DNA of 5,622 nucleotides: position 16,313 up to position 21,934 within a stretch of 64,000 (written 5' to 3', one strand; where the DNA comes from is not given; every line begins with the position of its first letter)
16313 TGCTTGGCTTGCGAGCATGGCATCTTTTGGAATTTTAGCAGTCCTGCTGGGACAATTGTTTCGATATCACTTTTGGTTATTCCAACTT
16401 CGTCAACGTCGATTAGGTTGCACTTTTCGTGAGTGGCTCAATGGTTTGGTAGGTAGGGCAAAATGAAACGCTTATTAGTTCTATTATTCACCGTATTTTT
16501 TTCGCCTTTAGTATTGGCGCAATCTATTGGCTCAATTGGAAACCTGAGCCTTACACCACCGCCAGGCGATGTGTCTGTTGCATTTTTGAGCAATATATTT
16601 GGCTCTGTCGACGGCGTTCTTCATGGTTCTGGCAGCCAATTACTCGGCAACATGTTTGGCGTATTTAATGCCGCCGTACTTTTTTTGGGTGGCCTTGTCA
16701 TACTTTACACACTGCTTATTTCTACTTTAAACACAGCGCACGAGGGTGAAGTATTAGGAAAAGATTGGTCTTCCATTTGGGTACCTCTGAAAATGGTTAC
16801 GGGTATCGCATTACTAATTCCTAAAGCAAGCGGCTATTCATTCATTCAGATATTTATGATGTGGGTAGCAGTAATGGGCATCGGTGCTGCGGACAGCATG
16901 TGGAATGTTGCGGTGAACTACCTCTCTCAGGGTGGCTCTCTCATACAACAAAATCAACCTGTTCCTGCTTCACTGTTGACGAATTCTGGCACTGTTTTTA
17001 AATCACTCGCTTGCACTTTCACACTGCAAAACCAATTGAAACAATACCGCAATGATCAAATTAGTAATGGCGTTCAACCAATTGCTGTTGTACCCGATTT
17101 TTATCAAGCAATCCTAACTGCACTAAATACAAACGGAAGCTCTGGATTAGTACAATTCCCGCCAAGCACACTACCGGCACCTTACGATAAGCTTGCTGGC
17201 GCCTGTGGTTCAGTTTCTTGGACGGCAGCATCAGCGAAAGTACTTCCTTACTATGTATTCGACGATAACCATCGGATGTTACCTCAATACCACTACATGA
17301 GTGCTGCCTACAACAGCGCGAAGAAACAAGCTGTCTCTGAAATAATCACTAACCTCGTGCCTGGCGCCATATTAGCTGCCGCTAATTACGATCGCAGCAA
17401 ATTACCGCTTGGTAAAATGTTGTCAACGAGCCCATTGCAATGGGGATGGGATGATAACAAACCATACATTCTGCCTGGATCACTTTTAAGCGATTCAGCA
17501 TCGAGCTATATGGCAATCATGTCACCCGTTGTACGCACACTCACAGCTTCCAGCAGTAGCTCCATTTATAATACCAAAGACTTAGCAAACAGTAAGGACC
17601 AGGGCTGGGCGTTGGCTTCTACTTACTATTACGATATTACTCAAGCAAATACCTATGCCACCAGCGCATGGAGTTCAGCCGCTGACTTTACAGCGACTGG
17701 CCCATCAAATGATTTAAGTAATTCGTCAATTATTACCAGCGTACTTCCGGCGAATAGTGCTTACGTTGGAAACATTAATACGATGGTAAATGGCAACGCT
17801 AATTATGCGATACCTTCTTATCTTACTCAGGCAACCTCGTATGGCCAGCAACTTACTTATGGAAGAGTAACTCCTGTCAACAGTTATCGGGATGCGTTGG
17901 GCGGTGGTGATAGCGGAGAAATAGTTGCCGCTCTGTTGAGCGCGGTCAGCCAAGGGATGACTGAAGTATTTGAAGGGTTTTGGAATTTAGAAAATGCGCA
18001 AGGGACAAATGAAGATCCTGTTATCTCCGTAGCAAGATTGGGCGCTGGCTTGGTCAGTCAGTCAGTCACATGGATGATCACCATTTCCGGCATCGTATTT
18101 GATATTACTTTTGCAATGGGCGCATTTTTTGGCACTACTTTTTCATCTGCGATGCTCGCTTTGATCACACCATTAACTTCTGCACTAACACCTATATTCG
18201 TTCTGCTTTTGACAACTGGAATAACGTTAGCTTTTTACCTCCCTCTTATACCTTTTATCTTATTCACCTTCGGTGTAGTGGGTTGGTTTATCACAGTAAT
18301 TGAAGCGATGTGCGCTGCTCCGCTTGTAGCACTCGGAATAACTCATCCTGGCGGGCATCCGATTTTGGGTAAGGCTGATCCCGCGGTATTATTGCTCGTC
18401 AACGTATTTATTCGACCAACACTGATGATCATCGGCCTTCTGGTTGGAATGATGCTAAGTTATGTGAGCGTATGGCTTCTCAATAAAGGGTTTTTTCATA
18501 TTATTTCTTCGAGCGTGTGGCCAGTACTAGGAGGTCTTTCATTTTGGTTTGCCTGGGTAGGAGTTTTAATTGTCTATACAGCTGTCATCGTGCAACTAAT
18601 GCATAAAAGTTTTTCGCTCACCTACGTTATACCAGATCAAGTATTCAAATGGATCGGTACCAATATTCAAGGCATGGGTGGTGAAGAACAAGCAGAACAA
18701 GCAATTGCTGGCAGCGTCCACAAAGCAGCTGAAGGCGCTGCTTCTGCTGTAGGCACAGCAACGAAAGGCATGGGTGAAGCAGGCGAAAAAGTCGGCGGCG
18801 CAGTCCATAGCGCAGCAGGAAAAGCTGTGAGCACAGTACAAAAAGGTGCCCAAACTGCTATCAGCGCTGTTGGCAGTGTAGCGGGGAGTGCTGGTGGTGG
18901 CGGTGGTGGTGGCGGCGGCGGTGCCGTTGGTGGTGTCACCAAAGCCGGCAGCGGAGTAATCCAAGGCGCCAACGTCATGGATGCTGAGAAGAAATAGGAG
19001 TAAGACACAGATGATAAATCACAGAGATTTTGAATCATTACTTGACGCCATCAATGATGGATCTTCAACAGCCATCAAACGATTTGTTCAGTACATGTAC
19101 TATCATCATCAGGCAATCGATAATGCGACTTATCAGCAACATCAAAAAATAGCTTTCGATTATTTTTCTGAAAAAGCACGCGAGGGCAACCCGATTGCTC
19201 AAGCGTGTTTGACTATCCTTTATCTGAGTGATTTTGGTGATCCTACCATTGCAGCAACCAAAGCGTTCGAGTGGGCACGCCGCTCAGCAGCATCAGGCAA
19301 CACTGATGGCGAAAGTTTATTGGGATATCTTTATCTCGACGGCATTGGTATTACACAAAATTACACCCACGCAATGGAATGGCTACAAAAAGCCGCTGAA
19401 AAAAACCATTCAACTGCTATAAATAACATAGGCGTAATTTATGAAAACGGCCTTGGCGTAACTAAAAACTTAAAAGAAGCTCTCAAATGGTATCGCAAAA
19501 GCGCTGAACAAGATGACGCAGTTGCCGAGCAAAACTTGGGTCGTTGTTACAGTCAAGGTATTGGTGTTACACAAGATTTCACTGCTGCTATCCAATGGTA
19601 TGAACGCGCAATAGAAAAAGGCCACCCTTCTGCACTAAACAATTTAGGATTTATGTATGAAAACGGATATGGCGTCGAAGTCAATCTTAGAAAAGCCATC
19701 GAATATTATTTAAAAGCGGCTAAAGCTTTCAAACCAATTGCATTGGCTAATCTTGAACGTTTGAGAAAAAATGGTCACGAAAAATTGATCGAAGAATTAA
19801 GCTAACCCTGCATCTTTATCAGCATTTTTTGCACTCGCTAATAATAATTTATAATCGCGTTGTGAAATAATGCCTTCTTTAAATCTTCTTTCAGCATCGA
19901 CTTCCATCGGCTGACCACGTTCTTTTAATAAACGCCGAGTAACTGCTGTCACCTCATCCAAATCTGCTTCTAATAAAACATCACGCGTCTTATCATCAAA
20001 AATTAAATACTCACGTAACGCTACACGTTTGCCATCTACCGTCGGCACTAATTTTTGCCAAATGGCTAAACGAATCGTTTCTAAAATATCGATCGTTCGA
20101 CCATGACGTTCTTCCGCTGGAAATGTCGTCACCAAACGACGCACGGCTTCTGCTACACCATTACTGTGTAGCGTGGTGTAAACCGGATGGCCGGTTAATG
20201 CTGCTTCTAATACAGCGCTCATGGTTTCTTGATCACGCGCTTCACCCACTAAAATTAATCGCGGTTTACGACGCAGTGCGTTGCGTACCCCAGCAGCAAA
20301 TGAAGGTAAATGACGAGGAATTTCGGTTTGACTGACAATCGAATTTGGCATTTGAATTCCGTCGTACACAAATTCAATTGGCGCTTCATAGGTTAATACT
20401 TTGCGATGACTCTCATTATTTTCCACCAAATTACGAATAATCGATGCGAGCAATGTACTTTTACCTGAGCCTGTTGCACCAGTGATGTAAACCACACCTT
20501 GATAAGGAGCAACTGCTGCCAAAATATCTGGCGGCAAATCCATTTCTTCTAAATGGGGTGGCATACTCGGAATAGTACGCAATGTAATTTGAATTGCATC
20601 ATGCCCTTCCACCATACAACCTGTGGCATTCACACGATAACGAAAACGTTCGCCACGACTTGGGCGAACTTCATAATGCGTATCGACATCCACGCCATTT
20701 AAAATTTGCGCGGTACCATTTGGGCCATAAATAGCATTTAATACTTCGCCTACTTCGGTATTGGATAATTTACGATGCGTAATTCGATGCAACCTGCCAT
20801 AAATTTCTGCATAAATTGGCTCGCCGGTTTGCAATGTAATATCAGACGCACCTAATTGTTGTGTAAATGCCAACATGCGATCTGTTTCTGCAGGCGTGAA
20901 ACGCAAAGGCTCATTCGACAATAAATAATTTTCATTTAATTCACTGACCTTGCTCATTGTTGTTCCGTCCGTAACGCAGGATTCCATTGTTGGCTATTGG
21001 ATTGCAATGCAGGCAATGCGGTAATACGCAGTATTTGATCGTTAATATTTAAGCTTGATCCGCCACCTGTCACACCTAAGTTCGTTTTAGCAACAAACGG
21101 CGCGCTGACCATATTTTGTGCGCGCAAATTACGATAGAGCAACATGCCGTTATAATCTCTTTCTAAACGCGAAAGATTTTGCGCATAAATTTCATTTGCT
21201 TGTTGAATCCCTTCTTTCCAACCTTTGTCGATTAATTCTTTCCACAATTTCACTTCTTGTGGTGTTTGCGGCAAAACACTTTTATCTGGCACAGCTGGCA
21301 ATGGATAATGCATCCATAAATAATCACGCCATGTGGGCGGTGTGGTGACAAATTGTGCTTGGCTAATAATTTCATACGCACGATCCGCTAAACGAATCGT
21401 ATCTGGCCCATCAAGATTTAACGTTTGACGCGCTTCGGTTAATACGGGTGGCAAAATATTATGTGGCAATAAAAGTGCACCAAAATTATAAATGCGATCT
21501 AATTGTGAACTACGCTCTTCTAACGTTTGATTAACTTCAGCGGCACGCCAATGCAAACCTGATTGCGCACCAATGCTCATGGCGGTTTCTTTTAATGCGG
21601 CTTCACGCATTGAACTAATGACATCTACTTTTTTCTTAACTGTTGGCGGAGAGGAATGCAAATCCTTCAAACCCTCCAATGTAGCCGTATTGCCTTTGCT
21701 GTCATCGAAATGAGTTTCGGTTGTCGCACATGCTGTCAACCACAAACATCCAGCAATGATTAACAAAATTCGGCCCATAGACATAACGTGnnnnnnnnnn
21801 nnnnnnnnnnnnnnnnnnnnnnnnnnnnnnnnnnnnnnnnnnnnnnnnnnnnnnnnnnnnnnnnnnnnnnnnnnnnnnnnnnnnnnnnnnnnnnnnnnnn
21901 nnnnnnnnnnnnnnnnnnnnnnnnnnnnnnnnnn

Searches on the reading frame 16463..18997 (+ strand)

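Call 3: search_protein_families(library=pfam, proteins=[window:16463-18997:+], max_evalue=0.1)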
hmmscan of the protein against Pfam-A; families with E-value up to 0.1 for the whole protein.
window:16463-18997:+ (844 aa): 0 families

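Call 4: search_protein_families(library=ncbifam, proteins=[window:16463-18997:+], max_evalue=0.1)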
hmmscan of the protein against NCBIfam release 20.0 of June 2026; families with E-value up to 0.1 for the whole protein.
window:16463-18997:+ (844 aa): 2 families
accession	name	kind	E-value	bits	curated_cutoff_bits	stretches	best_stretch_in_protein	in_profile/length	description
NF033886.1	T4SS_DotA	equivalog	9.6e-159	530.8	500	2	36-460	2-459/790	type IVB secretion system protein DotA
TIGR04346.1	DotA_TraY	subfamily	1.1e-111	374.6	100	1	38-732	2-656/656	DotA/TraY family protein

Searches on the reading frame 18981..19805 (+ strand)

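Call 40: search_protein_families(library=ncbifam, proteins=[window:18981-19805:+], max_evalue=0.00001)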
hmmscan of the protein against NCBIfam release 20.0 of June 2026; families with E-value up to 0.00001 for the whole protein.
window:18981-19805:+ (274 aa): 4 families
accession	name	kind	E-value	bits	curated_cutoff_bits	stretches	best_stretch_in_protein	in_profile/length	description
NF033786.1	phenyl_MerG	equivalog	1.5e-24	87.2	350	3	179-254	64-137/217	phenylmercury resistance protein MerG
NF038194.1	AlgK_TPR_lipo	equivalog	3e-15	55.8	700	2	94-201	284-390/448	alginate biosynthesis TPR repeat lipoprotein AlgK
NF047621.1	FlgprotMotXVib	equivalog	2.5e-14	53.2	330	0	188-248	80-140/211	flagellar protein MotX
NF045484.1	TransRegExoR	equivalog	6.4e-07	28.9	450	0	130-177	61-108/267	exopolysaccharide production regulator ExoR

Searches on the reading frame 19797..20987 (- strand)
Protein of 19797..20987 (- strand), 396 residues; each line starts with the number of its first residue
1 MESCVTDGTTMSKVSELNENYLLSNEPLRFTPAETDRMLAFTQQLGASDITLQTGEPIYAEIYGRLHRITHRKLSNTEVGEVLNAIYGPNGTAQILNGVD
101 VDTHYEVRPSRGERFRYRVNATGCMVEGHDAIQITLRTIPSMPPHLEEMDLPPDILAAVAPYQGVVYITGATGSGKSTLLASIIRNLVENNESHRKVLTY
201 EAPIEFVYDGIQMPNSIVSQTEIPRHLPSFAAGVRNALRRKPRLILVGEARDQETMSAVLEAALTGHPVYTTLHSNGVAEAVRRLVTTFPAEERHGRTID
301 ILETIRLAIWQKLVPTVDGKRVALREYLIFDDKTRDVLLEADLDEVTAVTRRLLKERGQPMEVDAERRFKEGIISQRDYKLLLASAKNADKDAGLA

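Call 40: search_protein_families(library=ncbifam, proteins=[window:19797-20987:-], max_evalue=0.00001)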
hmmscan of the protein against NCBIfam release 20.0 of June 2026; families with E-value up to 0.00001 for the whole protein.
window:19797-20987:- (396 aa): 15 families
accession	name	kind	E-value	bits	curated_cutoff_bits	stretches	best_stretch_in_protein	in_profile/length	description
TIGR02524.1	dot_icm_DotB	equivalog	2.1e-190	632.5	463.3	1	30-387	1-358/358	Dot/Icm type IV secretion system ATPase DotB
TIGR02525.1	plasmid_TraJ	equivalog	1.4e-74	251.3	368.3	1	30-382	7-366/372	plasmid transfer ATPase TraJ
TIGR01420.1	pilT_fam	subfamily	1.7e-64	218.3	319.1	1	37-378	4-333/343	PilT/PilU family type 4a pilus ATPase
TIGR02533.1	type_II_gspE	equivalog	9.1e-28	97.2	630.25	1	159-286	239-357/486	type II secretion system ATPase GspE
NF041000.1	ATPase_ComGA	equivalog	4.8e-26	91.3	300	1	158-314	123-265/267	competence type IV pilus ATPase ComGA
TIGR02538.1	type_IV_pilB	equivalog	2.1e-23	82.8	675.65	1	156-286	309-430/564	type IV-A pilus assembly ATPase PilB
NF053534.1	T4PilAsmATPsTfpB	equivalog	2.5e-22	79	850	1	162-286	335-450/584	type IV pilus assembly ATPase TfpB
NF007755.0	PRK10436.1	equivalog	2.6e-21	75.8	617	1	157-286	213-333/465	type II secretion system protein GspE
TIGR02782.1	TrbB_P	equivalog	5.9e-14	52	304.55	1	157-309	131-276/303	P-type conjugative transfer ATPase TrbB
NF058587.1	archaellum_moto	equivalog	2.1e-13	49.9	550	1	164-287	276-395/527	archaellum flagellar ATPase motor FlaI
NF010469.0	PRK13894.1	subfamily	2.2e-11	43.7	508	1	157-300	144-279/320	conjugal transfer ATPase TrbB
TIGR02788.1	VirB11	equivalog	2.5e-11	43.1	249.95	1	165-290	146-267/308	P-type DNA transfer ATPase VirB11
NF010407.0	PRK13833.1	subfamily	4.2e-11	42.8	499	1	166-286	147-260/323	conjugal transfer protein TrbB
TIGR03819.1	heli_sec_ATPase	hypoth_equivalog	3.4e-10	39.6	373.15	1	155-286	170-298/340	TadA family conjugal transfer-associated ATPase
NF053672.1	bindosome_BasE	exception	3.4e-06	26.1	1000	1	163-349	270-459/512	bindosome assembly system ATPase subunit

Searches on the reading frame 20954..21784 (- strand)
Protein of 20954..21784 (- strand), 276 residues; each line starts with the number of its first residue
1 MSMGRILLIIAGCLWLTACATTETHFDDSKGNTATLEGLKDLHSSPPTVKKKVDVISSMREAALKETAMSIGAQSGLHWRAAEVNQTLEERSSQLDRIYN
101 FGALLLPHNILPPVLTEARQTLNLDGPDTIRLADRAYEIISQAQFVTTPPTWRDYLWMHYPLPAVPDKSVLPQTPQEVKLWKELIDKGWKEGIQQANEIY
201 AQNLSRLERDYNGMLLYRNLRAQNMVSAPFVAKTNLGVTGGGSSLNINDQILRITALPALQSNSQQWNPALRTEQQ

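Call 40: search_protein_families(library=ncbifam, proteins=[window:20954-21784:-], max_evalue=0.00001)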
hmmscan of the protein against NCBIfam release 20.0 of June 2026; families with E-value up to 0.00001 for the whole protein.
window:20954-21784:- (276 aa): 0 families

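Call 76: search_protein_families(library=pfam, proteins=[window:20954-21784:-], max_evalue=0.0001)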
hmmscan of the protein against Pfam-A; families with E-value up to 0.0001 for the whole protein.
window:20954-21784:- (276 aa): 1 family
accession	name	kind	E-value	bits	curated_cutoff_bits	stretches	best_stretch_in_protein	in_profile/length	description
PF16932.10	T4SS_TraI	-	5.3e-81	271.4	26.1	1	59-269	2-213/213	Type IV secretory system, conjugal DNA-protein transfer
